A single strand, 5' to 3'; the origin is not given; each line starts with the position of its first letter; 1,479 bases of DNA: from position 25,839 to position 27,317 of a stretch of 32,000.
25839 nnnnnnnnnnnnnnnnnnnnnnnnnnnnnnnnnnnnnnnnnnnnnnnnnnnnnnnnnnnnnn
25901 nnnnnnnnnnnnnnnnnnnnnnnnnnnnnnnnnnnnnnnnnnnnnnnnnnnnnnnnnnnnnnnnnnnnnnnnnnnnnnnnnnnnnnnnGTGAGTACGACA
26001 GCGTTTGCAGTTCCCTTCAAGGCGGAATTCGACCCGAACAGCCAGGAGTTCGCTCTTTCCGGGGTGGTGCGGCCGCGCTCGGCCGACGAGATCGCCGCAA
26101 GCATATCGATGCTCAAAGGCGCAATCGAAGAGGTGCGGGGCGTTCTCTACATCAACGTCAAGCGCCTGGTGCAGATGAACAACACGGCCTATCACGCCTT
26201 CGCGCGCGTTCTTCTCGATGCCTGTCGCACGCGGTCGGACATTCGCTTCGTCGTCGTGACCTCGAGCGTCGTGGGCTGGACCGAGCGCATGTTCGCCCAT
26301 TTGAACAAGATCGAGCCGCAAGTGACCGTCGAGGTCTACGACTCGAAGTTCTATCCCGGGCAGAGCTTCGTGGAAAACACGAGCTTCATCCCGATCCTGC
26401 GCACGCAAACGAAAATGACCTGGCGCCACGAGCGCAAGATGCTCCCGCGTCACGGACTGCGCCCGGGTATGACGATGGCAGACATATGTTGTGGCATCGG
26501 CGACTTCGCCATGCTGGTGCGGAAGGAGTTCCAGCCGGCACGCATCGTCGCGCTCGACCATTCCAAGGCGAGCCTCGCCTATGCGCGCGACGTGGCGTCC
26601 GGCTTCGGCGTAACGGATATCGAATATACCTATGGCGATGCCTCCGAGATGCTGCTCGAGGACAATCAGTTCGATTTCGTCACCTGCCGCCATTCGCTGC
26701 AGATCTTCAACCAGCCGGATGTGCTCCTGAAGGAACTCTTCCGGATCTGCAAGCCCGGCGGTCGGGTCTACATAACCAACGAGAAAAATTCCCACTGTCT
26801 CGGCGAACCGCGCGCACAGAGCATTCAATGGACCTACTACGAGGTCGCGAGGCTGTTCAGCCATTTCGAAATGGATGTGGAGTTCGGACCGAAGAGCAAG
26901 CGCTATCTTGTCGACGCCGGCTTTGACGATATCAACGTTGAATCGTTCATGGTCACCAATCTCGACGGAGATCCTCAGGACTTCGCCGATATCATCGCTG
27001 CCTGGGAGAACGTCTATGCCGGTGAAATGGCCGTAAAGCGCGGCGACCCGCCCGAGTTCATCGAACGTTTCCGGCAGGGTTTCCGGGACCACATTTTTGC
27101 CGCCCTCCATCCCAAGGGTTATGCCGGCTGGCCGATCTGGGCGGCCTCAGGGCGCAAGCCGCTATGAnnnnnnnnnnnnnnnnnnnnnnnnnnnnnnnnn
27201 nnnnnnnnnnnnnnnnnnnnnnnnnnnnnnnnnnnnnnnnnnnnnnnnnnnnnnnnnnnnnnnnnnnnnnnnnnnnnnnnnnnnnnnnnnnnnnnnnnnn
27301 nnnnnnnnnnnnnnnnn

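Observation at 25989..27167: STAS/SiaC-like phospho-switch domain covalently fused to a class-I SAM methyltransferase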

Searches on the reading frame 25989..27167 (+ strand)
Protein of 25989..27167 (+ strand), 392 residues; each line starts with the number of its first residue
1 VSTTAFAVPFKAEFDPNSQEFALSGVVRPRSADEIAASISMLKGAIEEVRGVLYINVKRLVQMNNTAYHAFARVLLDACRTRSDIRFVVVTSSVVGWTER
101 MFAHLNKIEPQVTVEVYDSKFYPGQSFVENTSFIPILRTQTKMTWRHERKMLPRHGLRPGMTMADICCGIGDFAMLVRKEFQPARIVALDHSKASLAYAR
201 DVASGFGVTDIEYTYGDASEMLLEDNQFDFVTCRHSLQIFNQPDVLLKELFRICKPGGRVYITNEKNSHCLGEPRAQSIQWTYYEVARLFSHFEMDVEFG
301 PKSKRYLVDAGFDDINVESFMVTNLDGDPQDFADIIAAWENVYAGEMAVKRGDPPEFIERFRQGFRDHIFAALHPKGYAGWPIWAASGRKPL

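Call 3: search_protein_families(library=pfam, proteins=[window:25989-27167:+], max_evalue=0.1)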
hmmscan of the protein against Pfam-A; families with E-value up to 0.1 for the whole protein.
window:25989-27167:+ (392 aa): 14 families
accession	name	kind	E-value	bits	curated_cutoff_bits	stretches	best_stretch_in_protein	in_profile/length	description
PF08241.18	Methyltransf_11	-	2.4e-18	67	21.2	1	165-262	2-95/95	Methyltransferase domain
PF13649.12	Methyltransf_25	-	3.7e-18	66.4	27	1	165-258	3-97/97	Methyltransferase domain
PF01209.24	Ubie_methyltran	-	1.1e-17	64.6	20.1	1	140-267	30-156/233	ubiE/COQ5 methyltransferase family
PF13847.12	Methyltransf_31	-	5e-17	62.4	27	1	158-266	2-113/145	Methyltransferase domain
PF13489.12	Methyltransf_23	-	5.2e-12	46.2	27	1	153-286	18-136/164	Methyltransferase domain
PF08242.18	Methyltransf_12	-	1.4e-11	45.4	30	1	165-260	2-98/98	Methyltransferase domain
PF07021.18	MetW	-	1.3e-05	25.4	21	1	157-255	11-103/193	Methionine biosynthesis protein MetW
PF01728.25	FtsJ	-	6.9e-05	23.3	24.1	1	151-234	12-98/181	FtsJ-like methyltransferase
PF05175.20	MTS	-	0.00011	22.3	23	1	161-233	33-104/170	Methyltransferase small domain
PF01996.21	F420_ligase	-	0.0017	18.3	25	1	86-337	32-131/218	F420-0:Gamma-glutamyl ligase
PF02390.23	Methyltransf_4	-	0.008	16.1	24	1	162-225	4-70/173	Putative methyltransferase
PF02353.26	CMAS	-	0.012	15.3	27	1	151-213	54-115/273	Mycolic acid cyclopropane synthetase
PF05219.18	DREV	-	0.035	13.7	26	0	217-262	141-186/265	DREV methyltransferase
PF02475.24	TRM5-TYW2_MTfase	-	0.054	13.9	28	0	147-209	25-86/164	TRM5/TYW2 methyltransferase domain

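Call 4: search_protein_families(library=ncbifam, proteins=[window:25989-27167:+], max_evalue=0.1)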
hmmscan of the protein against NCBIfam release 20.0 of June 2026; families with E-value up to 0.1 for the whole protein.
window:25989-27167:+ (392 aa): 45 families (the best 25 are shown)
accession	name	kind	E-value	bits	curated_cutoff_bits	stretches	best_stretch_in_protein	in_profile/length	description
NF001244.0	PRK00216.1-5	equivalog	6.9e-18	64.8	216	1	141-265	32-156/236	bifunctional demethylmenaquinone methyltransferase/2-methoxy-6-polyprenyl-1,4-benzoquinol methylase UbiE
NF001243.0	PRK00216.1-4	equivalog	1.6e-17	63.7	235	1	137-264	27-153/237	demethylmenaquinone methyltransferase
TIGR01934.1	MenG_MenH_UbiE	subfamily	1.7e-17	63.5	158.35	1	143-268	25-147/223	ubiquinone/menaquinone biosynthesis methyltransferase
TIGR02752.1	MenG_heptapren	equivalog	4.4e-17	62.4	419.85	1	136-264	24-151/231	demethylmenaquinone methyltransferase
TIGR02072.1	BioC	equivalog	4.5e-13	49.6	184.95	1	161-262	36-132/244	malonyl-ACP O-methyltransferase BioC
NF001240.0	PRK00216.1-1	equivalog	1.6e-12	47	378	1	152-263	56-169/251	bifunctional demethylmenaquinone methyltransferase/2-methoxy-6-polyprenyl-1,4-benzoquinol methylase UbiE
NF052510.1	methyltran_MpqE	exception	3.2e-11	43.1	335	1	149-260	36-149/234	methyl-plastoquinone biosynthesis methyltransferase MpqE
NF045667.1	MTase_DVU1556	equivalog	1.5e-10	40.9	155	1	149-263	12-120/213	DVU_1556 family methyltransferase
NF047649.1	MTase_UXPK_star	exception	1.7e-10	40.4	460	1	157-277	75-196/283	methyltransferase/UXPK-star double selenoprotein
NF001241.0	PRK00216.1-2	equivalog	2.8e-10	40.2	327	1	137-264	31-149/231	demethylmenaquinone methyltransferase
NF008823.0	PRK11873.1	subfamily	7.5e-10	38.7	263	1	157-263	75-182/272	arsenite methyltransferase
NF041537.1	ArsM_AhpD_UU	exception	1.1e-09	37.5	510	1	158-266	75-184/345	arsenite methyltransferase/AhpD domain selenoprotein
NF001242.0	PRK00216.1-3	equivalog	1.2e-09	38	351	1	159-262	70-175/258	bifunctional demethylmenaquinone methyltransferase/2-methoxy-6-polyprenyl-1,4-benzoquinol methylase UbiE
NF045825.1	FAmtase_mtf2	equivalog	1.3e-09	37.7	400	1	162-271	61-167/248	fatty-acid O-methyltransferase Mtf2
NF043040.1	corrin_prot_MT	hypoth_equivalog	2e-08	34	180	1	157-268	39-153/216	corrinoid protein-associated methyltransferase CpaM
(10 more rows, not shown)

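Call 5: find_homologous_proteins(query=window:25989-27167:+, max_evalue=0.001)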
Query window:25989-27167:+ (392 aa): 1310 proteins with E <= 0.001 among 4835 candidates; the best 120 are listed.
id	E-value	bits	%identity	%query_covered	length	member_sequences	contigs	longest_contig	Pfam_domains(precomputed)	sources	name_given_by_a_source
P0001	1.6e-265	898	99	100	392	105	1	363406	PF13847.13,PF13489.13,PF13649.13,PF01209.25,PF08241.19,PF08242.19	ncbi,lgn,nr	ncbi:methyltransferase domain-containing protein [Sinorhizobium meliloti]|nr:methyltransferase domai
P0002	1.4e-245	832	91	100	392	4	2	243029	PF07021.19,PF13847.13,PF13489.13,PF13649.13,PF01209.25,PF08241.19,PF08242.19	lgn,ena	-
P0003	6.1e-243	824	90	100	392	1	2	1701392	PF13847.13,PF13489.13,PF13649.13,PF01209.25,PF08241.19,PF08242.19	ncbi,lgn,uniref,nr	ncbi:ubiquinone/menaquinone biosynthesis C-methylase UbiE (plasmid) [Ensifer sp. WSM1721]|uniref:cla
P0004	9.9e-242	820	89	100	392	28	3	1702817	PF13847.13,PF13489.13,PF13649.13,PF01209.25,PF08241.19,PF08242.19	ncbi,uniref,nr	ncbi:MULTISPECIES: class I SAM-dependent methyltransferase [Sinorhizobium]|uniref:SAM-dependent meth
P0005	5.5e-240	814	89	99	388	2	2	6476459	PF13847.13,PF13489.13,PF13649.13,PF01209.25,PF08241.19,PF08242.19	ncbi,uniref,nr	ncbi:ubiquinone/menaquinone biosynthesis C-methylase UbiE [Sinorhizobium fredii]|uniref:Ubiquinone/m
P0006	1.3e-239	813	87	100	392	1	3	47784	PF13847.13,PF13489.13,PF13649.13,PF01209.25,PF08241.19,PF08242.19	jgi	jgi:ubiquinone/menaquinone biosynthesis C-methylase UbiE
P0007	7.6e-239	810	87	100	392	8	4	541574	PF13847.13,PF13489.13,PF13649.13,PF01209.25,PF08241.19,PF08242.19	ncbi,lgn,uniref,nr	ncbi:class I SAM-dependent methyltransferase [Rhizobium sp. YS-1r]|uniref:class I SAM-dependent meth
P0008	1.3e-237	806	86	100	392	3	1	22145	PF13847.13,PF13489.13,PF13649.13,PF01209.25,PF08241.19,PF08242.19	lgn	-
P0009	1.5e-237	806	86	100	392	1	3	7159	PF13847.13,PF13489.13,PF13649.13,PF01209.25,PF08241.19,PF08242.19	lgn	-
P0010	1.7e-237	806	85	100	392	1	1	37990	PF13847.13,PF13489.13,PF13649.13,PF01209.25,PF08241.19,PF08242.19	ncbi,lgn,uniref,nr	ncbi:class I SAM-dependent methyltransferase [Sinorhizobium meliloti]|uniref:Methyltransferase domai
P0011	4.2e-237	804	88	99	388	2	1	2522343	PF13847.13,PF13489.13,PF13649.13,PF01209.25,PF08241.19,PF08242.19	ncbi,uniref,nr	ncbi:class I SAM-dependent methyltransferase [Sinorhizobium fredii]|uniref:class I SAM-dependent met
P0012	7.5e-237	804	86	100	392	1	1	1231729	PF13847.13,PF13489.13,PF13649.13,PF01209.25,PF08241.19,PF08242.19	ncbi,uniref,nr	ncbi:methyltransferase domain-containing protein [Rhizobium herbae]|uniref:Methyltransferase domain-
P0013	1.4e-236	803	86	100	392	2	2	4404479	PF13847.13,PF13489.13,PF13649.13,PF01209.25,PF08241.19,PF08242.19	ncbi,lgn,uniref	ncbi:methyltransferase domain-containing protein [Pararhizobium sp. A13]|uniref:methyltransferase do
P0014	3.7e-236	801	86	100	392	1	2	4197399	PF13847.13,PF13489.13,PF13649.13,PF01209.25,PF08241.19,PF08242.19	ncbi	-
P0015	7.0e-236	800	86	100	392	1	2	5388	PF13847.13,PF13489.13,PF13649.13,PF01209.25,PF08241.19,PF08242.19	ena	-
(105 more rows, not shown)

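Call 18: search_solved_structures(query=window:25989-27167:+, max_evalue=0.01, show_alignments=1)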
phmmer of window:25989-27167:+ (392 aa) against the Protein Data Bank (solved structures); distinct sequences matched with E-value up to 0.01: 37.
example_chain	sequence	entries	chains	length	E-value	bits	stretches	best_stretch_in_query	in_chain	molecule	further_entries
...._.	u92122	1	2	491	2.8e-14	56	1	150-318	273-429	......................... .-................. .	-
3mgg_A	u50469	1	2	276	2.4e-13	53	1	158-329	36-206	Methyltransferase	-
5wp4_A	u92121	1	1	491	7e-12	48.1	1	150-318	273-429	Phosphoethanolamine N-methyltransferase 1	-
1vl5_A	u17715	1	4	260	2e-11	46.6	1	157-326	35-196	unknown conserved protein BH2331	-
6uak_A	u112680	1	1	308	4.4e-11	45.5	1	155-262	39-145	SAM dependent methyltransferase LahSB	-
5m58_A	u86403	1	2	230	2e-10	43.3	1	151-262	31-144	C-methyltransferase CouO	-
4ine_A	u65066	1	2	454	2.3e-10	43.1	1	150-264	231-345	Protein PMT-2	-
3dh0_A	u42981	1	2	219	1.5e-09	40.4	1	147-275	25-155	SAM dependent methyltransferase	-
4krh_A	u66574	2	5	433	2.1e-09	40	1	145-274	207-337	Phosphoethanolamine N-methyltransferase 2 | Phospholethanolamine N-methyltransferase 2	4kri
5mgz_A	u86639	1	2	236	5.6e-09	38.6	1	151-261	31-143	8-demethylnovobiocic acid C(8)-methyltransferase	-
4pne_A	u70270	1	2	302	6e-09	38.4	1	154-265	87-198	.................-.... protein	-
1ve3_A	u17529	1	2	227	3.2e-08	36.1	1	159-261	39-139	hypothetical protein PH0226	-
3bus_A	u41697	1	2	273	7.3e-08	34.9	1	150-263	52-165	Methyltransferase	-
5gm1_A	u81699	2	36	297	4.2e-07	32.4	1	157-283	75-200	O-methylransferase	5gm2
5f8c_A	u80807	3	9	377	7.5e-07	31.6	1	156-274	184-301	Methyltransferase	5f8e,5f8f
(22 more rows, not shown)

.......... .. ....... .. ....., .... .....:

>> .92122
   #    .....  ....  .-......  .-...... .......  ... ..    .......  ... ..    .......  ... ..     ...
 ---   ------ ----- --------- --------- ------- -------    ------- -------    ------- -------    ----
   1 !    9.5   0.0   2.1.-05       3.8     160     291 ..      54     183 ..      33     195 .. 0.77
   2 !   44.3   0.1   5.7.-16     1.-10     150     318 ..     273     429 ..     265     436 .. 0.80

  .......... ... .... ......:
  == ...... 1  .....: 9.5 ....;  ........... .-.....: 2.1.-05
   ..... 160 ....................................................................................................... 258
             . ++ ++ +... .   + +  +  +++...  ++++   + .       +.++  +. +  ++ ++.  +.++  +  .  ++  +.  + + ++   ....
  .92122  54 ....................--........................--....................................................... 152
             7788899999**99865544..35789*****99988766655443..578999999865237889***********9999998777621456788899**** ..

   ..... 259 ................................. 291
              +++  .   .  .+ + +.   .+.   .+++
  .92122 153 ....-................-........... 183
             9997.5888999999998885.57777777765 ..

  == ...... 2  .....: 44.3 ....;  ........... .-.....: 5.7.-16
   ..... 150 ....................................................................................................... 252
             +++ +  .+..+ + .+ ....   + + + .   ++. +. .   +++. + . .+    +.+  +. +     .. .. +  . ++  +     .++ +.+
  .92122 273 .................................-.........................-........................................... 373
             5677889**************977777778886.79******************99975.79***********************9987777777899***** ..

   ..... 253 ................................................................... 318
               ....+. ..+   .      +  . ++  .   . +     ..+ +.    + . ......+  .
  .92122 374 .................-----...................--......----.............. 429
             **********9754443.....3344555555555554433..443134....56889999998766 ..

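Call 19: search_protein_representatives(protein=window:25989-27167:+)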
Query: 392 residues. Proteins with E-value up to 0.001 (for the whole library): 13063; up to 1e-10: 278; up to 1e-30: 24. The best 150 are listed.
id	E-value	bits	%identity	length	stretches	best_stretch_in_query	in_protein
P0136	5.7e-127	440.2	61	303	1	9-305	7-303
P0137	7.4e-119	413.5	70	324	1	10-260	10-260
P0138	9.6e-113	393.3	47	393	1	10-391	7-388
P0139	3.1e-86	306.1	78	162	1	231-391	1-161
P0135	2.4e-81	290.0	74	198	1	80-247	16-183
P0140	1.1e-76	274.7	37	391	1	10-392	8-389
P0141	1.0e-70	255.0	37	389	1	17-391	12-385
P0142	2.5e-69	250.4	35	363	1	46-392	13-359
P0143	3.5e-67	243.4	33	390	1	10-392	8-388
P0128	8.9e-67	242.0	55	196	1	8-197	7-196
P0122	6.5e-66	239.2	99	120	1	41-152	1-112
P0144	7.0e-64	232.5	35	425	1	16-390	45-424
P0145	3.8e-56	207.0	43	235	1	161-392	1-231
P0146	5.2e-53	196.7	54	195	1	90-278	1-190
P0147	4.7e-52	193.6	41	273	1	121-391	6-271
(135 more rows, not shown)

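Call 29: find_homologous_proteins(query=A4, max_evalue=1e-10)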
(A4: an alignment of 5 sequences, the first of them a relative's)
Query A4 (5 sequences) (391 aa, profile of the alignment): 263 proteins with E <= 1e-10 among 8000 candidates; the best 120 are listed.
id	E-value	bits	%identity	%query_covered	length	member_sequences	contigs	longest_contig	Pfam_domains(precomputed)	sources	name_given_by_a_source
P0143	4.8e-187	640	42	99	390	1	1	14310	PF07021.19,PF13847.13,PF13489.13,PF13649.13,PF01728.26,PF01209.25,PF08241.19,PF08242.19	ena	-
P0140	1.2e-184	632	100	100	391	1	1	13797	PF13847.13,PF13489.13,PF13649.13,PF01209.25,PF08241.19,PF08242.19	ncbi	-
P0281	1.6e-174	599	88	99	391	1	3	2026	PF07021.19,PF13847.13,PF13489.13,PF13649.13,PF01209.25,PF08241.19,PF08242.19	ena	-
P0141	3.2e-173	594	33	99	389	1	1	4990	PF13847.13,PF13489.13,PF13649.13,PF01135.26,PF01209.25,PF08241.19,PF08242.19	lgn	-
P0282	5.9e-173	593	42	99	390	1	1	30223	PF07021.19,PF13847.13,PF13489.13,PF05175.21,PF13649.13,PF01728.26,PF01209.25,PF08241.19,PF08242.19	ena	-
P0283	2.4e-167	575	80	99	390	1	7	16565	PF13847.13,PF13489.13,PF13649.13,PF01209.25,PF08241.19,PF08242.19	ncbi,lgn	-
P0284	9.7e-165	566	77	100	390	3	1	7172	PF07021.19,PF13847.13,PF13489.13,PF13649.13,PF01209.25,PF08241.19,PF08242.19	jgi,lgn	jgi:ubiquinone/menaquinone biosynthesis C-methylase UbiE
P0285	1.9e-164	565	72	100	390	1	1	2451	PF13847.13,PF13489.13,PF05175.21,PF13649.13,PF01209.25,PF08241.19,PF08242.19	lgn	-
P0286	3.5e-164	565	70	99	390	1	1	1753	PF07021.19,PF13847.13,PF13489.13,PF05175.21,PF13649.13,PF01209.25,PF08241.19,PF08242.19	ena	-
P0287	3.8e-164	564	71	99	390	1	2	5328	PF07021.19,PF13847.13,PF13489.13,PF05175.21,PF13649.13,PF02390.24,PF01209.25,PF08241.19,PF08242.19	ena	-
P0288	8.3e-164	563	77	99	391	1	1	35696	PF13847.13,PF13489.13,PF13649.13,PF01209.25,PF08241.19,PF08242.19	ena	-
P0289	1.7e-163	562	71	99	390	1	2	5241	PF13847.13,PF13489.13,PF13649.13,PF01209.25,PF08241.19,PF08242.19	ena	-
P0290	1.8e-163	562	71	99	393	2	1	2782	PF07021.19,PF13847.13,PF13489.13,PF05175.21,PF13649.13,PF01209.25,PF08241.19,PF08242.19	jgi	jgi:ubiquinone/menaquinone biosynthesis C-methylase UbiE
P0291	7.1e-163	560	76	100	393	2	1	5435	PF07021.19,PF13847.13,PF13489.13,PF13649.13,PF01209.25,PF08241.19,PF08242.19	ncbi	-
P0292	7.4e-163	560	70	99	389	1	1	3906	PF07021.19,PF13847.13,PF13489.13,PF13649.13,PF01209.25,PF08241.19,PF08242.19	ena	-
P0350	2.3e-156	539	64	100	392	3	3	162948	PF07021.19,PF13847.13,PF13489.13,PF13649.13,PF01209.25,PF08241.19,PF08242.19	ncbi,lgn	ncbi:MAG: class I SAM-dependent methyltransferase [Roseiflexaceae bacterium]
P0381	1.6e-152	526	65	99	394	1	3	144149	PF07021.19,PF13847.13,PF13489.13,PF13649.13,PF01209.25,PF08241.19,PF08242.19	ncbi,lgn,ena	ncbi:MAG: methyltransferase domain-containing protein [Spirochaetales bacterium]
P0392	3.9e-150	518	54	99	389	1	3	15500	PF07021.19,PF13847.13,PF13489.13,PF05175.21,PF13649.13,PF01209.25,PF08241.19,PF08242.19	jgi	jgi:ubiquinone/menaquinone biosynthesis C-methylase UbiE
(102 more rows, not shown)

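Call 30: find_encoding_contigs(protein=P0350, flank=8000, max_places=1)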
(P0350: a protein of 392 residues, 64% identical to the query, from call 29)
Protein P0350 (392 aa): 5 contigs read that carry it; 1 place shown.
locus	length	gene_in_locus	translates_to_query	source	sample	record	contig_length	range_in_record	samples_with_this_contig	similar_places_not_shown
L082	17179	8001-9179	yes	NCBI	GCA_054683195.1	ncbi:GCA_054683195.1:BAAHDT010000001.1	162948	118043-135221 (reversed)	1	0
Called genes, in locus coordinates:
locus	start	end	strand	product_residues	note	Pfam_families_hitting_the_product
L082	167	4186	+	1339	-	PF08450:SGL (faint), PF07494:Reg_prop (weak), PF07495:Y_Y_Y, PF00512:HisKA, PF02518:HATPase_c, PF00072:Response_reg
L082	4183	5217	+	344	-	PF00072:Response_reg, PF00990:GGDEF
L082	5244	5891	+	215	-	-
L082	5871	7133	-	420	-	PF01943:Polysacc_synt, PF13440:Polysacc_synt_3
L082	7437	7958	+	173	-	-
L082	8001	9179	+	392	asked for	PF01209:Ubie_methyltran, PF07021:MetW (weak), PF13489:Methyltransf_23, PF13649:Methyltransf_25, PF13847:Methyltransf_31, PF08241:Methyltransf_11, PF08242:Methyltransf_12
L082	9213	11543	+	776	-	PF02743:dCache_1, PF00672:HAMP, PF07228:SpoIIE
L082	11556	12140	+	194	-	-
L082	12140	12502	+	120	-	-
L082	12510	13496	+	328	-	PF00211:Guanylate_cyc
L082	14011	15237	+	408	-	PF03594:BenE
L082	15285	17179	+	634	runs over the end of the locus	PF00512:HisKA, PF02518:HATPase_c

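Call 31: find_encoding_contigs(protein=P0381, flank=8000, max_places=1)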
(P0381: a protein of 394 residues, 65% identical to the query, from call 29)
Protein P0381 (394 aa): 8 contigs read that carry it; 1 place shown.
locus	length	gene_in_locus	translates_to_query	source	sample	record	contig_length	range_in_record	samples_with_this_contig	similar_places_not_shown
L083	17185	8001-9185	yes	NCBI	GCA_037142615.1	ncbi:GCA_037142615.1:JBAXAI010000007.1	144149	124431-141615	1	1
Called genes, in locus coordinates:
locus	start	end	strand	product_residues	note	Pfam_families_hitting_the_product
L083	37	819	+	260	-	-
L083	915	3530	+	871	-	PF01436:NHL (faint), PF00211:Guanylate_cyc (weak)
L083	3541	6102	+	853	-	PF00211:Guanylate_cyc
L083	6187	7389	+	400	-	PF04392:ABC_sub_bind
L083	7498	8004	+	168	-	-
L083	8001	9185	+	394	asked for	PF01209:Ubie_methyltran, PF13489:Methyltransf_23, PF07021:MetW (weak), PF13847:Methyltransf_31, PF08241:Methyltransf_11, PF08242:Methyltransf_12, PF13649:Methyltransf_25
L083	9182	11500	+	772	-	PF02743:dCache_1, PF07228:SpoIIE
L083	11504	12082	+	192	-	-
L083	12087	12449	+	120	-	-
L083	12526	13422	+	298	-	PF00211:Guanylate_cyc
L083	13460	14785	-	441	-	PF00144:Beta-lactamase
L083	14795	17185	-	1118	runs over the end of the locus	-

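Call 32: find_encoding_contigs(protein=P0143, flank=8000, max_places=1)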
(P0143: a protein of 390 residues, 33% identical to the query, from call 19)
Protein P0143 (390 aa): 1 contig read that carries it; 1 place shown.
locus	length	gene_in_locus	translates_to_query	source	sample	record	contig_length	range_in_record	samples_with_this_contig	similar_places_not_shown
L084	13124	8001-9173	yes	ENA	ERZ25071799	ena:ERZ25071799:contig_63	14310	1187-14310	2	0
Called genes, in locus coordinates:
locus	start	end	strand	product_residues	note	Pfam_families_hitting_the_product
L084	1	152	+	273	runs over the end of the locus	PF01618:MotA_ExbB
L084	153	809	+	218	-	PF13677:MotB_plug, PF00691:OmpA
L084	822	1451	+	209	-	PF13677:MotB_plug, PF00691:OmpA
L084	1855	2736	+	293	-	PF00072:Response_reg, PF13581:HATPase_c_2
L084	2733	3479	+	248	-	PF09976:TPR_21 (faint), PF13512:TPR_18 (weak), PF13525:YfiO, PF13428:TPR_14 (faint)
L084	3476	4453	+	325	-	PF13174:TPR_6 (faint), PF07719:TPR_2 (faint), PF13424:TPR_12 (faint), PF13428:TPR_14 (faint), PF14559:TPR_19 (faint)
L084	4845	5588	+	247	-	PF13507:GATase_5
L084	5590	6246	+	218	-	PF12728:HTH_17, PF00359:PTS_EIIA_2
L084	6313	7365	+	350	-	PF00211:Guanylate_cyc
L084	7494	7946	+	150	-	-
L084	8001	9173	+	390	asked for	PF01209:Ubie_methyltran, PF13489:Methyltransf_23, PF01728:FtsJ, PF07021:MetW (weak), PF13649:Methyltransf_25, PF13847:Methyltransf_31, PF08241:Methyltransf_11, PF08242:Methyltransf_12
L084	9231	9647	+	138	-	PF12784:PDDEXK_2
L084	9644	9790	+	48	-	-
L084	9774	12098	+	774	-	PF02743:dCache_1 (weak), PF00672:HAMP, PF07228:SpoIIE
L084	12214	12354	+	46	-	-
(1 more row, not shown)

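Call 33: find_encoding_contigs(protein=P0140, flank=8000, max_places=1)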
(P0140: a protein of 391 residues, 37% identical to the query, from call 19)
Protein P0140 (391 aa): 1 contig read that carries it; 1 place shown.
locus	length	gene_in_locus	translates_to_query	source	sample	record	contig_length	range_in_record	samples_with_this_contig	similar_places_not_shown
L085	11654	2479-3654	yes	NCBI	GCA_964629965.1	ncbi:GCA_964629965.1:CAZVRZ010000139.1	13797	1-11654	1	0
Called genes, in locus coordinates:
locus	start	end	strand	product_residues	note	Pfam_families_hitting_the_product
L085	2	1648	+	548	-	?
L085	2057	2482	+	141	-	-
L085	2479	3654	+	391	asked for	PF01209:Ubie_methyltran, PF13489:Methyltransf_23, PF13847:Methyltransf_31, PF08241:Methyltransf_11, PF08242:Methyltransf_12, PF13649:Methyltransf_25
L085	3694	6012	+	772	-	PF02743:dCache_1 (weak), PF00672:HAMP, PF07228:SpoIIE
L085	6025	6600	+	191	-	-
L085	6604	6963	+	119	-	-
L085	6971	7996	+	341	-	PF01590:GAF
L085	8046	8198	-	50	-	PF04964:Flp_Fap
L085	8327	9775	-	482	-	PF00724:Oxidored_FMN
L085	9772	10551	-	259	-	PF00106:adh_short, PF08659:KR, PF13561:adh_short_C2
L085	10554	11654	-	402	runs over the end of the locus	-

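Call 34: find_encoding_contigs(protein=P0141, flank=8000, max_places=1)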
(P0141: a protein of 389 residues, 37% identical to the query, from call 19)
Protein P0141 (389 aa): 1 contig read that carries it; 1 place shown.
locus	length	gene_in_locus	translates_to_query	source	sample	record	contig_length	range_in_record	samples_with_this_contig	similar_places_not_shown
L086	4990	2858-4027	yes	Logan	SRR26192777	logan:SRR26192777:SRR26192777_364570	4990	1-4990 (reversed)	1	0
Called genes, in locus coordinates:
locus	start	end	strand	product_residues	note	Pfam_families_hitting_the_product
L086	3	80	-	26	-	?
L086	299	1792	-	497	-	PF00144:Beta-lactamase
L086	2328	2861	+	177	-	-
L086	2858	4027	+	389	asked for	PF01135:PCMT (weak), PF01209:Ubie_methyltran, PF13489:Methyltransf_23, PF08241:Methyltransf_11, PF08242:Methyltransf_12, PF13649:Methyltransf_25, PF13847:Methyltransf_31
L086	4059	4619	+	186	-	PF19788:DUF6272 (weak)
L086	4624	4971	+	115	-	-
